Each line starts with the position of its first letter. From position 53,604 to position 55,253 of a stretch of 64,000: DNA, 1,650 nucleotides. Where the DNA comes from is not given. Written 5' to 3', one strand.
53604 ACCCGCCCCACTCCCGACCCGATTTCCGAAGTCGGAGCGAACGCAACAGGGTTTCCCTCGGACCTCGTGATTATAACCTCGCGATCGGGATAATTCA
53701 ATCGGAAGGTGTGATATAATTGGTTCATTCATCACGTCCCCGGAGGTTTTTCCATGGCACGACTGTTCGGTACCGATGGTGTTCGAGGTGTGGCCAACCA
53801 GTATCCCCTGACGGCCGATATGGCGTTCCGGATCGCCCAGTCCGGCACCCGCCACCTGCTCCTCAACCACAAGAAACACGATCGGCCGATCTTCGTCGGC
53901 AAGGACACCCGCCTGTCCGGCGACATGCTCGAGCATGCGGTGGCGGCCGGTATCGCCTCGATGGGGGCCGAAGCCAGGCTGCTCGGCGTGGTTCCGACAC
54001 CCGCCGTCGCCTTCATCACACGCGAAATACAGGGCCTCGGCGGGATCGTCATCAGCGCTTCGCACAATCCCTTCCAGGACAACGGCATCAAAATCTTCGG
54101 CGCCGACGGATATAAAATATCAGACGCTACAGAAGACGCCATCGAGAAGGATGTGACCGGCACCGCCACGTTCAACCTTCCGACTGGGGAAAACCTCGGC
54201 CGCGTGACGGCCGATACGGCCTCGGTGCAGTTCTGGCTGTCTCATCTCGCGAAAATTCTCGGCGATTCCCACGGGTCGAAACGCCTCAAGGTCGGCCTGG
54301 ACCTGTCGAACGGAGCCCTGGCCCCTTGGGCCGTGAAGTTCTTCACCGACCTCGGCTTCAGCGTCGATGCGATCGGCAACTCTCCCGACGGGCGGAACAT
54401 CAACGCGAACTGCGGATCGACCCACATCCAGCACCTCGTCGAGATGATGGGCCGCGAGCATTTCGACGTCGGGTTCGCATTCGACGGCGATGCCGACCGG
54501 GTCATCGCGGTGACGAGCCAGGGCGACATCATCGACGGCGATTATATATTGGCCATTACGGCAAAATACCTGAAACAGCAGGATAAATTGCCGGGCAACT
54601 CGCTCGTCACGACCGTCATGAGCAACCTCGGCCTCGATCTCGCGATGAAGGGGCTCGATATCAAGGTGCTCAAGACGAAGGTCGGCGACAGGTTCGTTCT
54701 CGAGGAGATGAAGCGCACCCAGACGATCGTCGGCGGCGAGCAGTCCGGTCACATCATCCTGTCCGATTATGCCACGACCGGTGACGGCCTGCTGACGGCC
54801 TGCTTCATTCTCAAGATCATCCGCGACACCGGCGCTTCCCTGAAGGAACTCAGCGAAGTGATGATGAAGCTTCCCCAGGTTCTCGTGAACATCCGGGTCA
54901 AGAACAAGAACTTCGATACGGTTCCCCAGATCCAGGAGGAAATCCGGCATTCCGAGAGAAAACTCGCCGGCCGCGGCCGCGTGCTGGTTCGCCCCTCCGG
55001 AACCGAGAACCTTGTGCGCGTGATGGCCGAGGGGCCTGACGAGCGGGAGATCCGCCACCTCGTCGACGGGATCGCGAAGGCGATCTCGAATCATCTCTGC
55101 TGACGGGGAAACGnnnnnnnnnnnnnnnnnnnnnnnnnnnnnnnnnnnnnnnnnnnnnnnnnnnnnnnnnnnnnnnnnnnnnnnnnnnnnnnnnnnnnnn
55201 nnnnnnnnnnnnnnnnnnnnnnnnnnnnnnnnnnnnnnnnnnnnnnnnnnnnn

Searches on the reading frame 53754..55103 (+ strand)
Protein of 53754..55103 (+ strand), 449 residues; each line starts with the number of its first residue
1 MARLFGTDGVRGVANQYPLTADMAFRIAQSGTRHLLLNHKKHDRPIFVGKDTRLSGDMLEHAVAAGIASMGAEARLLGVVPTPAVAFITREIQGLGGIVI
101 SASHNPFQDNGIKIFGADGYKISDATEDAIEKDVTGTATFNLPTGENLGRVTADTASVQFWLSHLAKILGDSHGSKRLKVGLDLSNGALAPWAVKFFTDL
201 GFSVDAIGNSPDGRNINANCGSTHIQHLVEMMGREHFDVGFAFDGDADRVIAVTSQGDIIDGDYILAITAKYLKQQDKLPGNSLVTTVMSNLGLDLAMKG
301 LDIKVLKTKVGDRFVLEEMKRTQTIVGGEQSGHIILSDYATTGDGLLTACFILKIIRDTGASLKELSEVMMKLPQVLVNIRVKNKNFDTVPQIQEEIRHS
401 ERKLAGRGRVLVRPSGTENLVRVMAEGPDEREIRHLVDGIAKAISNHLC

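Call 65: search_protein_families(library=pfam, proteins=[window:53754-55103:+], max_evalue=0.001)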
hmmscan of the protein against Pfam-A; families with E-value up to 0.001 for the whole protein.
window:53754-55103:+ (449 aa): 4 families
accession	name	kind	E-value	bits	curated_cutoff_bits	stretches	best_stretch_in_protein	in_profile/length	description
PF02878.22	PGM_PMM_I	-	7.4e-42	142.7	22.5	1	3-135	2-132/138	Phosphoglucomutase/phosphomannomutase, alpha/beta/alpha domain I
PF02880.22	PGM_PMM_III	-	1.3e-35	122.5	20.7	1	261-370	1-112/115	Phosphoglucomutase/phosphomannomutase, alpha/beta/alpha domain III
PF00408.26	PGM_PMM_IV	-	4.1e-18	65.7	23.1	1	377-442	1-67/68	Phosphoglucomutase/phosphomannomutase, C-terminal domain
PF02879.22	PGM_PMM_II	-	1.6e-12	48.3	29.3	1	161-257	3-103/103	Phosphoglucomutase/phosphomannomutase, alpha/beta/alpha domain II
